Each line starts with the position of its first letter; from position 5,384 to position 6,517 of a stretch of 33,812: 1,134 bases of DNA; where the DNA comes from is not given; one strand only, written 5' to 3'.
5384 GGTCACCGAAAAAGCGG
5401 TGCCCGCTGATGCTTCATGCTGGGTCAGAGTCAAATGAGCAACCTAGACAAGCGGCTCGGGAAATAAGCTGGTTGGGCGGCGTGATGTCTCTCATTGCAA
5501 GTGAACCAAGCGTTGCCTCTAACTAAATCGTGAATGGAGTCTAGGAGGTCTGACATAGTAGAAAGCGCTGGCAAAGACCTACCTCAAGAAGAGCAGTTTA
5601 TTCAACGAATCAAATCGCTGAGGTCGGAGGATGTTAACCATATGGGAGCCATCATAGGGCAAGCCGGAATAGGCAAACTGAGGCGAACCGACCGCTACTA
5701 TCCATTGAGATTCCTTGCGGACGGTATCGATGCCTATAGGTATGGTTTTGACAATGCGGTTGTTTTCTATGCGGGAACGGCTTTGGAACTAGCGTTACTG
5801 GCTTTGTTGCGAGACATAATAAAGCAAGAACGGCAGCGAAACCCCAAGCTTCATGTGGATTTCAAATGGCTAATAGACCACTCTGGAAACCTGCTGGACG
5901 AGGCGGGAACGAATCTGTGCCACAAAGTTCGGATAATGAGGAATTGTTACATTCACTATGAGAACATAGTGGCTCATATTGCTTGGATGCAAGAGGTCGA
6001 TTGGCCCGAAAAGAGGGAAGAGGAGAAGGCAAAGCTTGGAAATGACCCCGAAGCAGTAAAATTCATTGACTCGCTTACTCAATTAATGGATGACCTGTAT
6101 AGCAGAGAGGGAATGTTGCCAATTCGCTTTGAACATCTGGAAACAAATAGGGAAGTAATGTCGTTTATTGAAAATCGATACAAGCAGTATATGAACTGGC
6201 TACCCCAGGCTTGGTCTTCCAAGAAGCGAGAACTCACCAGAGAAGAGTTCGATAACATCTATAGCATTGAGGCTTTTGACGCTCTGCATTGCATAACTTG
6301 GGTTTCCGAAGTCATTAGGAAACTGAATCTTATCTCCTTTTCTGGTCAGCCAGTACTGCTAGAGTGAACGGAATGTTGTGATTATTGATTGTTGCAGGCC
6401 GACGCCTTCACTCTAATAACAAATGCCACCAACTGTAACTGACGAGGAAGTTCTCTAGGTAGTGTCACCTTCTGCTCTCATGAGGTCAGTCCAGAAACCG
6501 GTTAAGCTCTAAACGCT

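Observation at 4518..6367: AbrB/SpoVT gene divergent from a Zn-ribbon protein and a HEPN (RNxxxH) protein: candidate toxin-antitoxin or defence module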

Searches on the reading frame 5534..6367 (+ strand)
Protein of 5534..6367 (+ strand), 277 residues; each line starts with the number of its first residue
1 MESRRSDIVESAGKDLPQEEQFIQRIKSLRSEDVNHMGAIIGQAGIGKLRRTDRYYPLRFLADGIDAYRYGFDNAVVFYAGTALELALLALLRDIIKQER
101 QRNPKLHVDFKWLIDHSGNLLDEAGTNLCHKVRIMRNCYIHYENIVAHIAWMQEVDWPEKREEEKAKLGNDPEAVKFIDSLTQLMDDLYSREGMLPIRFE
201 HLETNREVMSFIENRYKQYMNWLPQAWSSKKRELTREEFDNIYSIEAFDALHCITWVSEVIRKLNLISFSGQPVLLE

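Call 7: search_protein_families(library=pfam, proteins=[window:5534-6367:+], max_evalue=1)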
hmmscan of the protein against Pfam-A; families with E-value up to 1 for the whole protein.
window:5534-6367:+ (277 aa): 0 families

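Call 8: search_protein_families(library=padloc, proteins=[window:5534-6367:+], max_evalue=1)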
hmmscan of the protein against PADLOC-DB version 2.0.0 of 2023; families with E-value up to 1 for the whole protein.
window:5534-6367:+ (277 aa): 0 families

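Call 9: find_homologous_proteins(query=window:5534-6367:+)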
Query window:5534-6367:+ (277 aa): 17 proteins with E <= 0.001 among 901 candidates.
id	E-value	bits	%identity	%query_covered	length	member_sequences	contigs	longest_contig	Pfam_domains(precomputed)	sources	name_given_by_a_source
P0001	4.3e-161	553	100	87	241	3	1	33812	-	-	-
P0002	3.3e-121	422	71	93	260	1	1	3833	-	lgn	-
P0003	1.1e-111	391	65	94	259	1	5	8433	-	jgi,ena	-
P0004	5.9e-110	385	66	93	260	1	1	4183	-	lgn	-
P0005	7.6e-105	368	64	94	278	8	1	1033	-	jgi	-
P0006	4.7e-83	297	54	90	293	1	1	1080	PF11154.14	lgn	-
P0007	1.3e-82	295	54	90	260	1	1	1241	-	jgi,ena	-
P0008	1.9e-75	272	60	73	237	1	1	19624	PF11154.14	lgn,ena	-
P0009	3.8e-71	258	66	65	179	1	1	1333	-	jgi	jgi:hypothetical protein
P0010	4.3e-69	251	45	92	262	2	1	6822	-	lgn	-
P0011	4.9e-67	244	45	90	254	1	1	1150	-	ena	-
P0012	4.5e-62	228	43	89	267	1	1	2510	-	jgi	jgi:hypothetical protein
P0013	1.3e-53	200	42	92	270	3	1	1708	-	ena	-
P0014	8.0e-45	171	41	91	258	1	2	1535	-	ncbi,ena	-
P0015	2.4e-40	157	42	88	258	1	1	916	-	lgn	-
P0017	1.2e-37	148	53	46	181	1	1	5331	PF11154.14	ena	-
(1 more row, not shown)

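Call 10: search_solved_structures(query=window:5534-6367:+, max_evalue=10)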
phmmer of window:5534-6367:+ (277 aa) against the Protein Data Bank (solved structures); distinct sequences matched with E-value up to 10: 1.
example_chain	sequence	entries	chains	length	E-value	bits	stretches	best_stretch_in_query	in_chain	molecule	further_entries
5k7f_A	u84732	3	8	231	0.45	13.2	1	190-258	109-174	Transcriptional regulator, TetR family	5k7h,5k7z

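Call 13: find_encoding_contigs(protein=P0003, flank=6000)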
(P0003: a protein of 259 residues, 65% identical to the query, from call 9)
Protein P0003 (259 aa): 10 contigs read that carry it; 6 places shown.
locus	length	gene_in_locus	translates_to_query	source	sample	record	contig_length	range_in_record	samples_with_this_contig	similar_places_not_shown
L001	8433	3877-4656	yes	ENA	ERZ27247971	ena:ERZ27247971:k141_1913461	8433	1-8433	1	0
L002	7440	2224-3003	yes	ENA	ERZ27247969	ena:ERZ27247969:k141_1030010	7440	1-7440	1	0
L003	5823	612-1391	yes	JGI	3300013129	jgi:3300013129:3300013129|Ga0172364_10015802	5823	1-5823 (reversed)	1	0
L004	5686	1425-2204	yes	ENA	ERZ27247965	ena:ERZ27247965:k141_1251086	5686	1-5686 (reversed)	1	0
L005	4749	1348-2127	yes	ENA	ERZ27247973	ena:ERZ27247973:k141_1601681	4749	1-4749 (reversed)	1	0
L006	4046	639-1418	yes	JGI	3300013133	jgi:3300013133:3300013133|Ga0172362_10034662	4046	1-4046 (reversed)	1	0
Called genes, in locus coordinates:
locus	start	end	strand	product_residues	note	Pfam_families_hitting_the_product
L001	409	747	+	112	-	PF13560:HTH_31, PF12844:HTH_19, PF01381:HTH_3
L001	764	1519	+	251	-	PF01435:Peptidase_M48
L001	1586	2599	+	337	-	PF14279:HNH_5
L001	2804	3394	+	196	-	-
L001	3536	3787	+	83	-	-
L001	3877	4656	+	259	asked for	-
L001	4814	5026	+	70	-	PF12728:HTH_17, PF00376:MerR, PF13411:MerR_1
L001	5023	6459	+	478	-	PF01555:N6_N4_Mtase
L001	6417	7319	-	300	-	PF09194:Endonuc-BsobI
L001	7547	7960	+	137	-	-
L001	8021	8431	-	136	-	?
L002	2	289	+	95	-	?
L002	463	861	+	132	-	-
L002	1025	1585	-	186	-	PF01936:NYN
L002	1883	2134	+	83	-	-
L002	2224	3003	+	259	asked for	-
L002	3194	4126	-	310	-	-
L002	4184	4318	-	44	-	-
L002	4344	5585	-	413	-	-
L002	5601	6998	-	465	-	PF01935:DUF87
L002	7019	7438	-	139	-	?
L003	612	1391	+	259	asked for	-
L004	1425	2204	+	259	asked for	-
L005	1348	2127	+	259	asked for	-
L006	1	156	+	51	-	?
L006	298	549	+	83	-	-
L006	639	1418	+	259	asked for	-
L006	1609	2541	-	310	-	-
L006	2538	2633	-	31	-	-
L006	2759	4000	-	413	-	-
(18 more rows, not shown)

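Call 14: find_encoding_contigs(protein=P0008, flank=6000)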
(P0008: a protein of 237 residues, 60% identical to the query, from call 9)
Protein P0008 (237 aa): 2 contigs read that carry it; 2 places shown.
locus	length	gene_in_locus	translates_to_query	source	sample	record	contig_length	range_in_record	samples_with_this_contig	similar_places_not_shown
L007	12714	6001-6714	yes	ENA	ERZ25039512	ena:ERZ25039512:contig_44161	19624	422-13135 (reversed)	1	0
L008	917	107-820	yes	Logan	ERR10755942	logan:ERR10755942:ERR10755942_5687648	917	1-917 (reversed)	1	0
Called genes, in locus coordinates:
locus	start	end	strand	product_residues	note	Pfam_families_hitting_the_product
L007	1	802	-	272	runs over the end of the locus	PF01642:MM_CoA_mutase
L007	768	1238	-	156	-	PF01642:MM_CoA_mutase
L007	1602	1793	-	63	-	PF09723:Zn_ribbon_8, PF17283:Zn_ribbon_SprT (weak), PF25206:DUF7836 (weak)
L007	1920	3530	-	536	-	PF00118:Cpn60_TCP1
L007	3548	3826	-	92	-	PF09723:Zn_ribbon_8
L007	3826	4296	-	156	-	PF03692:CxxCxxCC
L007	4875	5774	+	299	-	PF00892:EamA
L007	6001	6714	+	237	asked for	PF11154:DUF2934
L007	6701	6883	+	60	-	-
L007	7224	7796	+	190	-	PF01582:TIR, PF13676:TIR_2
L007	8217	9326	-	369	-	PF02073:Peptidase_M29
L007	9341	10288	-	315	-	PF04909:Amidohydro_2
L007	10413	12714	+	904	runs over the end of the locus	PF02629:CoA_binding, PF13380:CoA_binding_2, PF13607:Succ_CoA_lig, PF19045:Ligase_CoA_2, PF13549:ATP-grasp_5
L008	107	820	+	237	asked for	PF11154:DUF2934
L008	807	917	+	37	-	?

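Call 16: find_encoding_contigs(protein=P0010, flank=6000)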
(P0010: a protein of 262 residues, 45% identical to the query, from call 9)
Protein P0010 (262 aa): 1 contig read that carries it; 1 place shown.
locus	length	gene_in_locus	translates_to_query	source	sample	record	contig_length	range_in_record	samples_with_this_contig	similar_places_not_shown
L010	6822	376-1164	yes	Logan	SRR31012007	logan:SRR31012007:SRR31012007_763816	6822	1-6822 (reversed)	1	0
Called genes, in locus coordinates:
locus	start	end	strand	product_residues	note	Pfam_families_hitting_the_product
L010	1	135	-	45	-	?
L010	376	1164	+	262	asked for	-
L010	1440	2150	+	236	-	-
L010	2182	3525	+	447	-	PF06508:QueC (faint)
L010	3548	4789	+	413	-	PF13545:HTH_Crp_2 (faint), PF13560:HTH_31, PF01381:HTH_3, PF12844:HTH_19 (weak), PF13443:HTH_26 (faint), PF06114:Peptidase_M78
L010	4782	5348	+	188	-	PF11848:DUF3368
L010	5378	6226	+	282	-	PF14355:Abi_C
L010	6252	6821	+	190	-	?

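Call 17: find_encoding_contigs(protein=P0002, flank=6000)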
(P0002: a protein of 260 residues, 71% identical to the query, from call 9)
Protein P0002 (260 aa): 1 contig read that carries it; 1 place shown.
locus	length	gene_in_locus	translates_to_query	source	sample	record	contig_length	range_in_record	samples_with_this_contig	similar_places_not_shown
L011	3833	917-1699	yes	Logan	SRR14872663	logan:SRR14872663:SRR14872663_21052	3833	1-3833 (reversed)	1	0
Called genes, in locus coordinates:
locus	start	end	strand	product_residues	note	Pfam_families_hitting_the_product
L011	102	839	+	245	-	-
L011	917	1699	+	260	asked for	-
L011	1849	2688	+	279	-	-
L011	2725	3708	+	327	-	-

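Call 18: find_encoding_contigs(protein=P0004, flank=6000)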
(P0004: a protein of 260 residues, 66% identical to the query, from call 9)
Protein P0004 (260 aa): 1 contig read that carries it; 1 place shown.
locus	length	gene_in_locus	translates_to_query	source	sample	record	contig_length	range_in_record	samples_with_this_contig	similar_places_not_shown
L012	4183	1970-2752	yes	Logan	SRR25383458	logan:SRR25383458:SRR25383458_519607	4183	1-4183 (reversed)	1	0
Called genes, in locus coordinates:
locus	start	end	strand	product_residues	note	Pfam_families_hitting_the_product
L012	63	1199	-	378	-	-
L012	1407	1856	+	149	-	-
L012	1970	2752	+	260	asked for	-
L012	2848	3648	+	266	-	PF18928:DUF5677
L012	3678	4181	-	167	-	?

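Call 24: search_protein_families(library=pfam, alignment_id=A1, max_evalue=1)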
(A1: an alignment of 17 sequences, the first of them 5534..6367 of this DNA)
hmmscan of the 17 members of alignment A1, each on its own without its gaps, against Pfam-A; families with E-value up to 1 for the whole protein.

A. member 1, window:5534-6367:+ (277 aa): 0 families

B. families by the number of members that match (of 17 scanned): 9 families
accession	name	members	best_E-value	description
PF13643.11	DUF4145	5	0.0091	Domain of unknown function (DUF4145)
PF11154.13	DUF2934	3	1e-12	Protein of unknown function (DUF2934)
PF13376.11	OmdA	1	0.0069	Bacteriocin-protection, YdeI or OmpD-Associated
PF23250.1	zf_DPOE_2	1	0.011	Zinc finger domain of DNA polymerase-epsilon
PF11934.14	DUF3452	1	0.015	Domain of unknown function (DUF3452)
PF17211.8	VHL_C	1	0.058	VHL box domain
PF05955.16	Herpes_gp2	1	0.16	Equine herpesvirus glycoprotein gp2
PF18731.6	HEPN_Swt1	1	0.16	Swt1-like HEPN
PF14171.11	SpoIISA_toxin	1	0.25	Toxin SpoIISA, type II toxin-antitoxin system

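Call 31: search_protein_families(library=pfam, proteins=[L001:3536-3787:+, L001:2804-3394:+, L011:102-839:+, L011:1849-2688:+, L011:2725-3708:+, L012:63-1199:-, L012:1407-1856:+, L012:2848-3648:+, L002:3194-4126:-, L010:1440-2150:+], max_evalue=0.1)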
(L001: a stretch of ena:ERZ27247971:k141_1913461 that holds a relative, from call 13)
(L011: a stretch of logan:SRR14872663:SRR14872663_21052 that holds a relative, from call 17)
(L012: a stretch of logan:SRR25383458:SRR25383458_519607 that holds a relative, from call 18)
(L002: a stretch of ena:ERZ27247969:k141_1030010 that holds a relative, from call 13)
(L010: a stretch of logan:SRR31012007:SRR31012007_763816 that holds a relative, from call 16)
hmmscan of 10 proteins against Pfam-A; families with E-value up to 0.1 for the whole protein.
L001:3536-3787:+ (83 aa): 0 families

L001:2804-3394:+ (196 aa): 1 family
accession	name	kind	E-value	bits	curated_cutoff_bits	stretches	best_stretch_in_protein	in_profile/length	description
PF13588.12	HSDR_N_2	-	0.004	17.7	25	1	61-102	35-78/110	Type I restriction enzyme R protein N terminus (HSDR_N)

L011:102-839:+ (245 aa): 5 families
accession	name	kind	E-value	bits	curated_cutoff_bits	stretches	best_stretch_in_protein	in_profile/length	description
PF00730.31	HhH-GPD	-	0.0019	19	26.2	1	45-197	2-100/108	HhH-GPD superfamily base excision DNA repair protein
PF10576.14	EndIII_4Fe-2S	-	0.029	15.1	20.5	1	222-238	1-17/17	Iron-sulfur binding domain of endonuclease III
PF10501.15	Ribosomal_L50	-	0.047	14.3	25.1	0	1-36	60-95/109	Ribosomal subunit 39S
PF00416.27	Ribosomal_S13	-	0.071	14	31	0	131-179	11-60/128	Ribosomal protein S13/S18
PF25625.1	PH_NISCH_C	-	0.098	12.9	27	0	89-152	51-115/154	Nischarin, C-terminal PH domain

L011:1849-2688:+ (279 aa): 1 family
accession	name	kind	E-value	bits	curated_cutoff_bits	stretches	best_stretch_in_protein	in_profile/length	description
PF08606.16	Prp19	-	0.0066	16.9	22.7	1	16-50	4-39/68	Prp19/Pso4-like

L011:2725-3708:+ (327 aa): 1 family
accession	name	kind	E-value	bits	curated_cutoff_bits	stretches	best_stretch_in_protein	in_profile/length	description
PF01435.24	Peptidase_M48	-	0.062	13.6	20.3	0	195-210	67-82/186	Peptidase family M48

L012:63-1199:- (378 aa): 1 family
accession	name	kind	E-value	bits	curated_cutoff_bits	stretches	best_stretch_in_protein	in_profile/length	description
PF23386.1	NPP-6_helical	-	0.0081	16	27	1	236-283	60-107/209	NPP-6, helical domain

L012:1407-1856:+ (149 aa): 1 family
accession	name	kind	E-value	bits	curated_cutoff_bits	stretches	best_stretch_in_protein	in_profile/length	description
PF11781.13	Zn_ribbon_RRN7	-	0.053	13.6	27.1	1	57-75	5-21/32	Zinc-finger of RNA-polymerase I-specific TFIIB, Rrn7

L012:2848-3648:+ (266 aa): 1 family
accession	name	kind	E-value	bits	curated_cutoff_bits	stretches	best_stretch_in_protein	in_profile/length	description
PF18928.5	DUF5677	-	2.5e-09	37.8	27.1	1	70-202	27-155/166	Family of unknown function (DUF5677)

L002:3194-4126:- (310 aa): 0 families

L010:1440-2150:+ (236 aa): 0 families

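Call 32: search_protein_families(library=ncbifam, proteins=[window:5534-6367:+], max_evalue=0.1)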
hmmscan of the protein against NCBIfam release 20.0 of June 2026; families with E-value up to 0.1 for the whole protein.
window:5534-6367:+ (277 aa): 0 families

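Call 33: predict_structure(alignment_id=A1)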
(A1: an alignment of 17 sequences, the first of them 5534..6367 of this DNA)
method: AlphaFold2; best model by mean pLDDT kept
length: 277 residues; sequences in the alignment: 17
mean_pLDDT: 83.2   pTM: 0.75
mean pLDDT of the five models: 83.2, 82.8, 80.3, 79.4, 78.1
residues with pLDDT >= 90: 137; 70-90: 93; 50-70: 23; < 50: 24
segments of 3 or more residues with pLDDT < 50: 1-13, 270-277
pLDDT, mean of each block of 10 residues (from residue 1): 40 62 89 92 88 94 97 94 97 96 95 95 96 90 69 75 81 85 77 55 69 89 92 89 92 97 81 39
secondary structure, 60 per line:
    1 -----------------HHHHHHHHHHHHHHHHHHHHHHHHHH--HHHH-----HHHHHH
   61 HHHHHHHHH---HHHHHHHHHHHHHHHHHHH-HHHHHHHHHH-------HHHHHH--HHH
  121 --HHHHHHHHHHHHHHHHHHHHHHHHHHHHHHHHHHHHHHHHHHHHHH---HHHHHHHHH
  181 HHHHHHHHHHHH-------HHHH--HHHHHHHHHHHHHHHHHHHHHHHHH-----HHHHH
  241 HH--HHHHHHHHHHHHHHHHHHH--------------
elements in order: H18-43 H46-49 H55-69 H73-91 H93-102 H110-115 H123-168 H172-192 H200-203 H206-230 H236-242 H245-263

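Call 35: search_protein_representatives(alignment_id=A1)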
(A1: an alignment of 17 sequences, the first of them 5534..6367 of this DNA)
Query: 17 sequences, 262 profile positions. Proteins with E-value up to 0.001 (for the whole library): 81; up to 1e-10: 51; up to 1e-30: 12. The best 81 are listed.
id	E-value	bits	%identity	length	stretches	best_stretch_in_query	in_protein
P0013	4.3e-100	350.6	-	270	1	5-261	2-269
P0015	3.2e-92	324.7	-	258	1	1-262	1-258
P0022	3.6e-80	285.2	-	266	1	12-261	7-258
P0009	3.4e-79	282.1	-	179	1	83-262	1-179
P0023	1.7e-68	247.0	-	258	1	12-262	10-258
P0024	6.2e-64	232.0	-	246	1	11-233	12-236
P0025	9.9e-57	208.4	-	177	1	86-262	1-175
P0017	3.5e-55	203.3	-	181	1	4-139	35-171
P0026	2.6e-41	157.8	-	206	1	7-208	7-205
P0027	4.8e-41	157.0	-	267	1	13-262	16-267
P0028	4.7e-34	134.1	-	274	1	13-262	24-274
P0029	1.6e-33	132.4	-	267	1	17-261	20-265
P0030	1.2e-30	122.9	-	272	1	15-262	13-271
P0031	1.1e-29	119.8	-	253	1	19-262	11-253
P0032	3.5e-29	118.1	-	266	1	12-261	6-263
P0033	3.8e-29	118.0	-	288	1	23-261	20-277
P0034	6.9e-29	117.1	-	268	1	13-261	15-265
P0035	9.0e-28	113.5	-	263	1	44-259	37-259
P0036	4.6e-27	111.2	-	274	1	16-261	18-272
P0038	9.6e-27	110.1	-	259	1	12-262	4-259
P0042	4.9e-26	107.8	-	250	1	48-256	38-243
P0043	1.0e-24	103.5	-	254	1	24-257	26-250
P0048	1.0e-20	90.3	-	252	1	48-256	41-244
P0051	8.4e-20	87.4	-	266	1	42-151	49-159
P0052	1.1e-18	83.7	-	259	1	48-256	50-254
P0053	4.8e-18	81.6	-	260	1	26-223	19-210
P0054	7.9e-16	74.3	-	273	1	48-143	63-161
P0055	2.3e-15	72.8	-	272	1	45-258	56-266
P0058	1.4e-14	70.3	-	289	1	57-261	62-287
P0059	3.6e-14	68.9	-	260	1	46-260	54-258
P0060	1.2e-13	67.2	-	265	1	49-238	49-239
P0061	3.2e-13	65.8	-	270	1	50-214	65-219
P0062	3.6e-13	65.6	-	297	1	19-198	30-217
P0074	1.1e-08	50.9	-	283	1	23-261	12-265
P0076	5.8e-08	48.5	-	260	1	24-261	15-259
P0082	1.1e-06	44.4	-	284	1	46-262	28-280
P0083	1.6e-06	43.9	-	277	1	14-261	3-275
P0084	3.5e-06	42.7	-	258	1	19-187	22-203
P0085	9.6e-06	41.3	-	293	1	55-261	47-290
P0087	1.7e-05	40.5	-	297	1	25-260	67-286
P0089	8.6e-05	38.2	-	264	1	25-191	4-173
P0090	1.3e-04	37.6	-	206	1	56-138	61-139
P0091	1.6e-04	37.3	-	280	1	22-261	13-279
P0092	1.7e-04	37.2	-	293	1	36-146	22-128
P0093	1.7e-04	37.2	-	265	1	22-261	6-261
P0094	2.3e-04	36.7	-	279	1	13-167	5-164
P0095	2.5e-04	36.7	-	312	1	53-261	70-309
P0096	2.6e-04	36.6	-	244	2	19-102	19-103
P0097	4.6e-04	35.8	-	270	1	18-262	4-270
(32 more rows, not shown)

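Call 37: fold_search(model_id=the predicted structure, library=pdb)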
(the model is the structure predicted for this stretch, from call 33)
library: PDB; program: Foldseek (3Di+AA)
matches with E <= 10: 226; with E <= 0.001: 0
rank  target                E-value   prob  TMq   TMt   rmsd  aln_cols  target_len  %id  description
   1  8oyy_A                2.0e-01  0.51  0.21  0.24  17.2       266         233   13  De novo designed soluble GPCR-like fold GLF_32 (released 2023-10-18)
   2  5azd_B                5.1e-01  0.33  0.24  0.26  15.6       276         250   13  Crystal structure of thermophilic rhodopsin. (released 2016-04-27)
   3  7xec_B                6.4e-01  0.11  0.14  0.08  25.1       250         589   15  Cryo-EM structure of human ABCD1 E630Q in the presence of ATP in inward-facing state 2 (released 2023-03-29)
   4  5azd_C                7.7e-01  0.28  0.25  0.27  16.1       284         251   13  Crystal structure of thermophilic rhodopsin. (released 2016-04-27)
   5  9lm7_A                1.2e+00  0.09  0.15  0.13  22.0       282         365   12  Crystal structrue of bvFP-Pr1-88.4 (released 2026-01-28)
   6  4tql_A                1.4e+00  0.11  0.18  0.20  25.7       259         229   10  Computationally designed three helix bundle (released 2014-10-15)
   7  3q0k_A                1.5e+00  0.07  0.14  0.14  26.7       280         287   12  Crystal structure of Human PACSIN 2 F-BAR (released 2012-02-15)
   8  9g2l_B                1.7e+00  0.07  0.15  0.09  19.5       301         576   10  Cryo-EM structure of IrtAB in inward-facing state in LMNG (released 2024-12-18)
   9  8oyx_A                1.8e+00  0.15  0.23  0.26  16.6       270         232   16  De novo designed soluble GPCR-like fold GLF_18 (released 2023-10-18)
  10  3wmg_A                1.9e+00  0.07  0.14  0.08  21.9       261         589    9  Crystal structure of an inward-facing eukaryotic ABC multidrug transporter G277V/A278V/A279V mutant in complex with an (released 2014-04-30)
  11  6jbj_A                1.9e+00  0.06  0.15  0.10  23.7       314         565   14  Cryo-EM structure of human lysosomal cobalamin exporter ABCD4 (released 2019-09-11)
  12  9fxc_B                1.9e+00  0.06  0.15  0.09  19.7       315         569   10  Cryo-EM structure of IrtAB in inward-facing state in nanodisc (released 2024-12-18)
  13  5vju                  2.0e+00  0.12  0.16  0.21  21.4       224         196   14  De Novo Photosynthetic Reaction Center Protein Variant Equipped with His-Tyr H-bond, Heme B, and Cd(II) ions (released 2018-04-25)
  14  9lni                  2.0e+00  0.08  0.16  0.20  23.0       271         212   11  Crystal structure of the de novo designed protein ZZ1 (released 2025-06-04)
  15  7shm_B                2.0e+00  0.06  0.14  0.08  24.8       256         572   13  Cryo-EM structure of ATP-bound human peroxisomal fatty acid transporter ABCD1 (released 2021-11-03)
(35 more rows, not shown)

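Call 38: search_protein_families(library=pfam, alignment_id=A2, max_evalue=1)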
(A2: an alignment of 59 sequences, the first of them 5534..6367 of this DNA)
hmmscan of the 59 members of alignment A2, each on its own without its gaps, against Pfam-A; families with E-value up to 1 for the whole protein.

A. member 1, window:5534-6367:+ (277 aa): 0 families

B. families by the number of members that match (of 59 scanned): 76 families (the first 25 are shown)
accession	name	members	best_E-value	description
PF13643.11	DUF4145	16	5.2e-05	Domain of unknown function (DUF4145)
PF18730.6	HEPN_Cthe2314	6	0.011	Cthe_2314-like HEPN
PF01934.22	HepT-like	5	5.2e-05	Ribonuclease HepT-like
PF05168.19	HEPN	3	0.0011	HEPN domain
PF18731.6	HEPN_Swt1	3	0.092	Swt1-like HEPN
PF05010.19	TACC_C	2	0.019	Transforming acidic coiled-coil-containing protein (TACC), C-terminal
PF08785.16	Ku_PK_bind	2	0.024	Ku C terminal domain like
PF19233.4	DUF5886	2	0.029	Family of unknown function (DUF5886)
PF18739.6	HEPN_Apea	2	0.17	Apea-like HEPN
PF06424.17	PRP1_N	2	0.53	PRP1 splicing factor, N-terminal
PF11154.13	DUF2934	1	1e-12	Protein of unknown function (DUF2934)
PF22909.1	Caulimovir_coat_dom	1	6.4e-05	Caulimovirus coat protein, conserved domain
PF18151.6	DUF5601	1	0.00084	Domain of unknown function (DUF5601)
PF19902.4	DUF6375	1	0.0031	Family of unknown function (DUF6375)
PF13376.11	OmdA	1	0.0069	Bacteriocin-protection, YdeI or OmpD-Associated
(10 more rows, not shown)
